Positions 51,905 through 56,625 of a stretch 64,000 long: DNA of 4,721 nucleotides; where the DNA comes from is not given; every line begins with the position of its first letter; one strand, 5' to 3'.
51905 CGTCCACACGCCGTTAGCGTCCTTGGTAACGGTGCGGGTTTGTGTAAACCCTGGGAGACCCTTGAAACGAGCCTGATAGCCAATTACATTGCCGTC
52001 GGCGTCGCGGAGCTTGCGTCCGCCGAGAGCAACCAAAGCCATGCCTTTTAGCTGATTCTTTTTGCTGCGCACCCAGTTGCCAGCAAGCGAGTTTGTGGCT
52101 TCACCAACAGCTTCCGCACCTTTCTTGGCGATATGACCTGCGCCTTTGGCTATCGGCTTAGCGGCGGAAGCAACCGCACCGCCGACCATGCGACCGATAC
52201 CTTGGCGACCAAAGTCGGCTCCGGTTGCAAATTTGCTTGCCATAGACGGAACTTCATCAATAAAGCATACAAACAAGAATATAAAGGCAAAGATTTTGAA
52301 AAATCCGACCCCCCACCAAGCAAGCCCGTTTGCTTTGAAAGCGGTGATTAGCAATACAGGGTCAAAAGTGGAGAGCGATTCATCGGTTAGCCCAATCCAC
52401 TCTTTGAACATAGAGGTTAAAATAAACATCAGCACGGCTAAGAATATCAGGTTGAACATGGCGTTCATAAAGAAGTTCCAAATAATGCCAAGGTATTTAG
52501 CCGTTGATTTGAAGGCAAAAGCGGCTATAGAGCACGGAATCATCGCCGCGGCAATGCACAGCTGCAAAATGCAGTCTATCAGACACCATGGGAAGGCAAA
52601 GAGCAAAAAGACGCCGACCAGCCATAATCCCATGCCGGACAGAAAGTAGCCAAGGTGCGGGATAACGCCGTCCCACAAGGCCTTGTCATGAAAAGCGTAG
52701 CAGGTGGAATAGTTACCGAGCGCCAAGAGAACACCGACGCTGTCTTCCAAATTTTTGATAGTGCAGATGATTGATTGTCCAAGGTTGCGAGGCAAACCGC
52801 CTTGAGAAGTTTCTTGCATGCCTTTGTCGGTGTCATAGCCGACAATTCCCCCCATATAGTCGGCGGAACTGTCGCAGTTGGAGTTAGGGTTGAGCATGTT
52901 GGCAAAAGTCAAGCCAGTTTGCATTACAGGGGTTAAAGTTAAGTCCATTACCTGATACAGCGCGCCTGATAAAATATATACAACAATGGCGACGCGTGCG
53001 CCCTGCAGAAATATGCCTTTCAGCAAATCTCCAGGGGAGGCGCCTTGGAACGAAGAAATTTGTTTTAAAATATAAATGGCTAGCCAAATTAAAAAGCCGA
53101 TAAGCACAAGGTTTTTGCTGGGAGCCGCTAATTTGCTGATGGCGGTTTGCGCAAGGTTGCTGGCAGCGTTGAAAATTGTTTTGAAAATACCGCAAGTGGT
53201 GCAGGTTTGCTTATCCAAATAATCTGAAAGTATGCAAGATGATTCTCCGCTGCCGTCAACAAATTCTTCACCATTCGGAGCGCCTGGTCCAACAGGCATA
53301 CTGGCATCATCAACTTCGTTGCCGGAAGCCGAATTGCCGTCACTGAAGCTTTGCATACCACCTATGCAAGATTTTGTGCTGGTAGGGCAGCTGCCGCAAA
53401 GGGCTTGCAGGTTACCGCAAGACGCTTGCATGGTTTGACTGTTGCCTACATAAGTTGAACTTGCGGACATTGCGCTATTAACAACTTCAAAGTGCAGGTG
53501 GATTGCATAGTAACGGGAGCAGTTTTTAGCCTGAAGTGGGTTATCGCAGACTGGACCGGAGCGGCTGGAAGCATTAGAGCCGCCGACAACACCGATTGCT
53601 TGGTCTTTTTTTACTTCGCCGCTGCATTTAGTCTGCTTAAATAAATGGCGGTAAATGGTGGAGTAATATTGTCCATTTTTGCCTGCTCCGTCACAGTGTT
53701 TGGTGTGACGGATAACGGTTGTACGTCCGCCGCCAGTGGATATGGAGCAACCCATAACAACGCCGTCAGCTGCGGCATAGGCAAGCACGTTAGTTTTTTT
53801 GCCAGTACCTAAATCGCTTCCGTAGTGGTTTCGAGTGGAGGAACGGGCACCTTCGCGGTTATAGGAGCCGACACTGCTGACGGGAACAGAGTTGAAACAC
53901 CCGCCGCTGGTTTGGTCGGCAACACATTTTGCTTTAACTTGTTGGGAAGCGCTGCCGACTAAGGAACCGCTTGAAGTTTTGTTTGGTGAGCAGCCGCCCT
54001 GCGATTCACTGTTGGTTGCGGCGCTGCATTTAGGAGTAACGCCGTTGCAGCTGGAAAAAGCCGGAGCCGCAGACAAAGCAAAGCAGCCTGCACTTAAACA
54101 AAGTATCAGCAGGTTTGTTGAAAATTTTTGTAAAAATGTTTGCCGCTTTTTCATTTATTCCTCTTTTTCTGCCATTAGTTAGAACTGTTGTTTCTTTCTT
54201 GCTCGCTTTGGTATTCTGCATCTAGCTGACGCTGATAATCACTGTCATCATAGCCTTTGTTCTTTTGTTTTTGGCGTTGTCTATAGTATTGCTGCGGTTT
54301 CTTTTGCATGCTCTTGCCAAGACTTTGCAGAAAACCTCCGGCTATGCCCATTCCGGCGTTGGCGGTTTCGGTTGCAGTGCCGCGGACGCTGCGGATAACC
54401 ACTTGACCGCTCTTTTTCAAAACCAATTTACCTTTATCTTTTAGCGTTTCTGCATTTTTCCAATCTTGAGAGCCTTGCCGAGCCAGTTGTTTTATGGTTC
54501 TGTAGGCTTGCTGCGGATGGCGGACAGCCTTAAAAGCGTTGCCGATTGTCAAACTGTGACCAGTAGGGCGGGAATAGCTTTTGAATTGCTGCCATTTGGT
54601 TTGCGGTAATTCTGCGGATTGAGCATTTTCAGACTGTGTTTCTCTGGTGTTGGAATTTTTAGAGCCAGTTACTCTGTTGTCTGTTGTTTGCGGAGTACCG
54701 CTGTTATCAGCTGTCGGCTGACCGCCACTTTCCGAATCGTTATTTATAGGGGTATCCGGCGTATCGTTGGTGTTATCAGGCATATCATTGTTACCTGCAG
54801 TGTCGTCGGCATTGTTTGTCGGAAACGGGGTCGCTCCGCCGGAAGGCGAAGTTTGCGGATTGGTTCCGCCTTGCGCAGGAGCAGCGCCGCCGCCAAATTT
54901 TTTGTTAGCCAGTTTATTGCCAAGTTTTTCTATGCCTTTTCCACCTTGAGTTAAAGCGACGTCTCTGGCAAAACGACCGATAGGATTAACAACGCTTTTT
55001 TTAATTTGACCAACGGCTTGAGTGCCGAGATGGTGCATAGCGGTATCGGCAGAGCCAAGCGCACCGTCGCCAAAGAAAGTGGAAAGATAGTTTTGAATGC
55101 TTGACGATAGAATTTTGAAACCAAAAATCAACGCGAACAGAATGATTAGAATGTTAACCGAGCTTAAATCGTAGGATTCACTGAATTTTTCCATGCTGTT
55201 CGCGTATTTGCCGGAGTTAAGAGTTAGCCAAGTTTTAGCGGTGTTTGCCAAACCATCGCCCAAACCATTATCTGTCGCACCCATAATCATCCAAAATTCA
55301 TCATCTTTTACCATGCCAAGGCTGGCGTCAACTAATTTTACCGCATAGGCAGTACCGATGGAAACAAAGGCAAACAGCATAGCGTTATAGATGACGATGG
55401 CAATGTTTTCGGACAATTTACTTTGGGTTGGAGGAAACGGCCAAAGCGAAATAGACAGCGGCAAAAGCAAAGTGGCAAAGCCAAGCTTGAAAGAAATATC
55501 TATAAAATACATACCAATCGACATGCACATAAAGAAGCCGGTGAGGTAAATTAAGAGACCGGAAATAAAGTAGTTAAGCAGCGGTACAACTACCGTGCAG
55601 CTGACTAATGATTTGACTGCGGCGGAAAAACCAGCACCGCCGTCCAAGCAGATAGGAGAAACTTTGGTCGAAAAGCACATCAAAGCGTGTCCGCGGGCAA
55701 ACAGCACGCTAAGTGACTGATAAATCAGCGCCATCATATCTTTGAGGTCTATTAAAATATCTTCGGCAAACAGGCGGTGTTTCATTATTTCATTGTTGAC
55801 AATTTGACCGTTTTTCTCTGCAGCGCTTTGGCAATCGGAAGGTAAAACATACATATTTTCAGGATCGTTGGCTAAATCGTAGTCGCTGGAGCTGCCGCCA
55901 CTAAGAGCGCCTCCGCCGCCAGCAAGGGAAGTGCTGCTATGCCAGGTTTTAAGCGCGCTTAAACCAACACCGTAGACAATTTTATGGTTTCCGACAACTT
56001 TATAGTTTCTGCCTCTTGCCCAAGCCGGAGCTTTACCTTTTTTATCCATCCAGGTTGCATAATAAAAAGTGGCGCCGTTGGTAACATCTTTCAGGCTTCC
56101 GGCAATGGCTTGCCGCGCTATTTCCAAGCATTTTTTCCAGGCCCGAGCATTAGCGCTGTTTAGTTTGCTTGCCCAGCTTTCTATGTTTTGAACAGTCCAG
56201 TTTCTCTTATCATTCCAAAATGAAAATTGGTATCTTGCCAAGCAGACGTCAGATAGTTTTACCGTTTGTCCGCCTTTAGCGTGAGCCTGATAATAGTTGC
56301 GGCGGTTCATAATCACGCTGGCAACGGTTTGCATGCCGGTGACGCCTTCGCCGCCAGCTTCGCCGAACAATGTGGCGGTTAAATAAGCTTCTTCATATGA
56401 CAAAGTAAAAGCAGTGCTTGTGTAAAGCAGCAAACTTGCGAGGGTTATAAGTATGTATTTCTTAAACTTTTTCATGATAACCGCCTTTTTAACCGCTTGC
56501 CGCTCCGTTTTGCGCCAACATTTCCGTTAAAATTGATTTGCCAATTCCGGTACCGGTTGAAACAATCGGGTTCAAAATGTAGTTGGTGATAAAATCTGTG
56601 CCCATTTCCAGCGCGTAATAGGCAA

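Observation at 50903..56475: Peptidoglycan hydrolase domains fused to VirB6-like membrane modules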

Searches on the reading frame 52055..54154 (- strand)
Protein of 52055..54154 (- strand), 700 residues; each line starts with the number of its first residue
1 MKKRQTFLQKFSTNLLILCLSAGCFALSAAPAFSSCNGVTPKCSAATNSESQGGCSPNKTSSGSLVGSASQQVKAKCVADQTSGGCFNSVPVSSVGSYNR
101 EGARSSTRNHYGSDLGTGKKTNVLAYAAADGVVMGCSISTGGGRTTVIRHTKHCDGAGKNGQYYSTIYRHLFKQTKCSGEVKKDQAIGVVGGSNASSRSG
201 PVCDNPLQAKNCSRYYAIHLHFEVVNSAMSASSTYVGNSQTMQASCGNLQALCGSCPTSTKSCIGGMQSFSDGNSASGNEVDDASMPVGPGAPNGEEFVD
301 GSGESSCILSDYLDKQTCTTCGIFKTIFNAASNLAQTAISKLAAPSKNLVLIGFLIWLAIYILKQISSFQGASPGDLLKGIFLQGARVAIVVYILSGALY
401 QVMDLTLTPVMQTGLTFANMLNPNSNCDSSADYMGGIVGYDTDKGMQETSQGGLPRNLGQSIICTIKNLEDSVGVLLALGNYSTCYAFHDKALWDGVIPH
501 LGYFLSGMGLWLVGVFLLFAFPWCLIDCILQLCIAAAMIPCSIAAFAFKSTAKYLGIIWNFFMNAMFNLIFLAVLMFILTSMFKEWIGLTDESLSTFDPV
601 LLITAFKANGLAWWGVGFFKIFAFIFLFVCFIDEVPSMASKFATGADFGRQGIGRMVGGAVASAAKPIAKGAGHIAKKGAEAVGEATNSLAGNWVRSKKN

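Call 99: search_protein_representatives(protein=window:52055-54154:-)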
Query: 700 residues. Proteins with E-value up to 0.001 (for the whole library): 865; up to 1e-10: 434; up to 1e-30: 186. The best 150 are listed.
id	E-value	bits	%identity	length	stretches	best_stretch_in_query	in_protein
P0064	1.4e-221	754.0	56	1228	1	5-700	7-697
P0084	1.7e-188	644.6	50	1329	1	30-699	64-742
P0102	5.2e-182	623.2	49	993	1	25-700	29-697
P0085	4.9e-176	603.5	48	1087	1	32-699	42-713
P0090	1.5e-170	585.3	48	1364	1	43-698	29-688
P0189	5.9e-168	576.8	47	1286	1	11-698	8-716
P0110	2.0e-167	575.0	50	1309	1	24-697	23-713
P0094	7.6e-164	563.2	52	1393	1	60-699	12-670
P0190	1.5e-163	562.2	48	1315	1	9-700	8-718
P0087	2.2e-162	558.4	50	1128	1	63-687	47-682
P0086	6.3e-162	556.8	48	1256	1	50-698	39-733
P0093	1.6e-157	542.3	46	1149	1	35-699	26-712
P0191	2.3e-156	538.5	44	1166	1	26-695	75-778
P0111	2.0e-153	528.8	46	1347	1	42-700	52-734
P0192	2.2e-153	528.6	48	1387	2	108-687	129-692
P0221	1.3e-71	258.3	34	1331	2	295-685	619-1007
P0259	5.9e-49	183.5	33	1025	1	305-688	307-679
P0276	2.5e-45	171.5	33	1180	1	313-692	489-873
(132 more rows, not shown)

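Call 101: search_protein_families(library=pfam, alignment_id=A6, max_evalue=0.001)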
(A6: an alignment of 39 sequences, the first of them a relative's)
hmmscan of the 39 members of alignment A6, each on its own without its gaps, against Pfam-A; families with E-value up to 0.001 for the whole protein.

A. member 1, P0221 (1331 aa): 3 families
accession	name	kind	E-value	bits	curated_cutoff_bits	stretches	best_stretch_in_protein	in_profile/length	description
PF01551.29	Peptidase_M23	-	2e-19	70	28.7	1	119-232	2-91/96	Peptidase family M23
PF04610.19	TrbL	-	8.4e-08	32.7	25.9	1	808-914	94-191/215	TrbL/VirB6 plasmid conjugal transfer protein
PF21277.2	T6SS_VgrG3-like_C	-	2.2e-06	28.2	27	1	356-547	23-181/183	Type VI secretion system spike protein VgrG3-like, C-terminal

B. families by the number of members that match (of 39 scanned): 14 families
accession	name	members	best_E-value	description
PF01551.29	Peptidase_M23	25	3e-29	Peptidase family M23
PF04610.19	TrbL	15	1.1e-10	TrbL/VirB6 plasmid conjugal transfer protein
PF21277.2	T6SS_VgrG3-like_C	7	2e-28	Type VI secretion system spike protein VgrG3-like, C-terminal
PF01464.25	SLT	7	1.5e-20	Transglycosylase SLT domain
PF21785.3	Bflower_2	6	5.2e-12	5-fold beta-flower protein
PF12396.14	DUF3659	2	9.3e-08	Protein of unknown function (DUF3659)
PF04519.19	Bactofilin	2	0.00054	Polymer-forming cytoskeletal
PF13472.12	Lipase_GDSL_2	1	3.1e-06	GDSL-like Lipase/Acylhydrolase family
PF21784.3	Bflower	1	9.8e-05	4-fold beta flower protein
PF19079.5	CFSR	1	0.00031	Collagen-flanked surface repeat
PF13533.13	Biotin_lipoyl_2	1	0.00035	Biotin-lipoyl like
PF00657.28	Lipase_GDSL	1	0.00049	GDSL-like Lipase/Acylhydrolase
PF02413.22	Caudo_TAP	1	0.0005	Caudovirales tail fibre assembly protein, lambda gpK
PF19489.4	SLT_4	1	0.00083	Transglycosylase SLT domain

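Call 103: search_solved_structures(query=P0259, max_evalue=0.01)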
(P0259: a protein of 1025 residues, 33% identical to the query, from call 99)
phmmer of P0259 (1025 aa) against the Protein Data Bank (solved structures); distinct sequences matched with E-value up to 0.01: 0.

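Call 104: search_solved_structures(query=P0276, max_evalue=0.01)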
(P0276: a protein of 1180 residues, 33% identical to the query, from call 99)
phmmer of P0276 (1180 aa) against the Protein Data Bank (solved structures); distinct sequences matched with E-value up to 0.01: 0.

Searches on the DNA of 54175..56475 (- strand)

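Call 95: search_rna_families(sources=[L003, L005, L013, L007], threshold=gathering)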
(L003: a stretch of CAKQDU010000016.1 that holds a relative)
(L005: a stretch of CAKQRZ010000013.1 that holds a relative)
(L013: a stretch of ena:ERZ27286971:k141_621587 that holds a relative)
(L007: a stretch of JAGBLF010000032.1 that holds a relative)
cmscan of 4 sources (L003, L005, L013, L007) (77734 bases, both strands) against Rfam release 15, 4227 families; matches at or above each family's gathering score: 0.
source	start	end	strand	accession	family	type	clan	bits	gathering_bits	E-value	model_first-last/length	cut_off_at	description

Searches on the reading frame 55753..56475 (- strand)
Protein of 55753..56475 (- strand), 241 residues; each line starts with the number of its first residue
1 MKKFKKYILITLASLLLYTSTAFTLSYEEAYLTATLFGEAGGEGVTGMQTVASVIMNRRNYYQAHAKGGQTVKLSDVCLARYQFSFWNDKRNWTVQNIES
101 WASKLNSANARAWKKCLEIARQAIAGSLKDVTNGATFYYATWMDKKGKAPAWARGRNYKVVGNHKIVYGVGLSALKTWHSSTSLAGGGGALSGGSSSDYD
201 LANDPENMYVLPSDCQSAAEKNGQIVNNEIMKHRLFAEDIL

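Call 19: search_solved_structures(query=window:55753-56475:-, max_evalue=1, show_alignments=2)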
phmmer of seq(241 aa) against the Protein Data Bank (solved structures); distinct sequences matched with E-value up to 1: 4.
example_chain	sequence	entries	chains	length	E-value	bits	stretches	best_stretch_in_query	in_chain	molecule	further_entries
4f9p_D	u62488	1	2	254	0.25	14.2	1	185-234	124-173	103.2 anti-BTN3A1 antibody fragment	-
12bm_b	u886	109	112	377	0.55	13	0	161-206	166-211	RPN10 | 26S proteasome non-ATPase regulatory subunit 4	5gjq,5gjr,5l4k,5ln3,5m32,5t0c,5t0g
6epc_W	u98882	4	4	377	0.63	12.8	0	161-206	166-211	26S proteasome subunit S5a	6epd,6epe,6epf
1dzb_A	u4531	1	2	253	0.7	12.7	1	183-227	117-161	SCFV FRAGMENT 1F9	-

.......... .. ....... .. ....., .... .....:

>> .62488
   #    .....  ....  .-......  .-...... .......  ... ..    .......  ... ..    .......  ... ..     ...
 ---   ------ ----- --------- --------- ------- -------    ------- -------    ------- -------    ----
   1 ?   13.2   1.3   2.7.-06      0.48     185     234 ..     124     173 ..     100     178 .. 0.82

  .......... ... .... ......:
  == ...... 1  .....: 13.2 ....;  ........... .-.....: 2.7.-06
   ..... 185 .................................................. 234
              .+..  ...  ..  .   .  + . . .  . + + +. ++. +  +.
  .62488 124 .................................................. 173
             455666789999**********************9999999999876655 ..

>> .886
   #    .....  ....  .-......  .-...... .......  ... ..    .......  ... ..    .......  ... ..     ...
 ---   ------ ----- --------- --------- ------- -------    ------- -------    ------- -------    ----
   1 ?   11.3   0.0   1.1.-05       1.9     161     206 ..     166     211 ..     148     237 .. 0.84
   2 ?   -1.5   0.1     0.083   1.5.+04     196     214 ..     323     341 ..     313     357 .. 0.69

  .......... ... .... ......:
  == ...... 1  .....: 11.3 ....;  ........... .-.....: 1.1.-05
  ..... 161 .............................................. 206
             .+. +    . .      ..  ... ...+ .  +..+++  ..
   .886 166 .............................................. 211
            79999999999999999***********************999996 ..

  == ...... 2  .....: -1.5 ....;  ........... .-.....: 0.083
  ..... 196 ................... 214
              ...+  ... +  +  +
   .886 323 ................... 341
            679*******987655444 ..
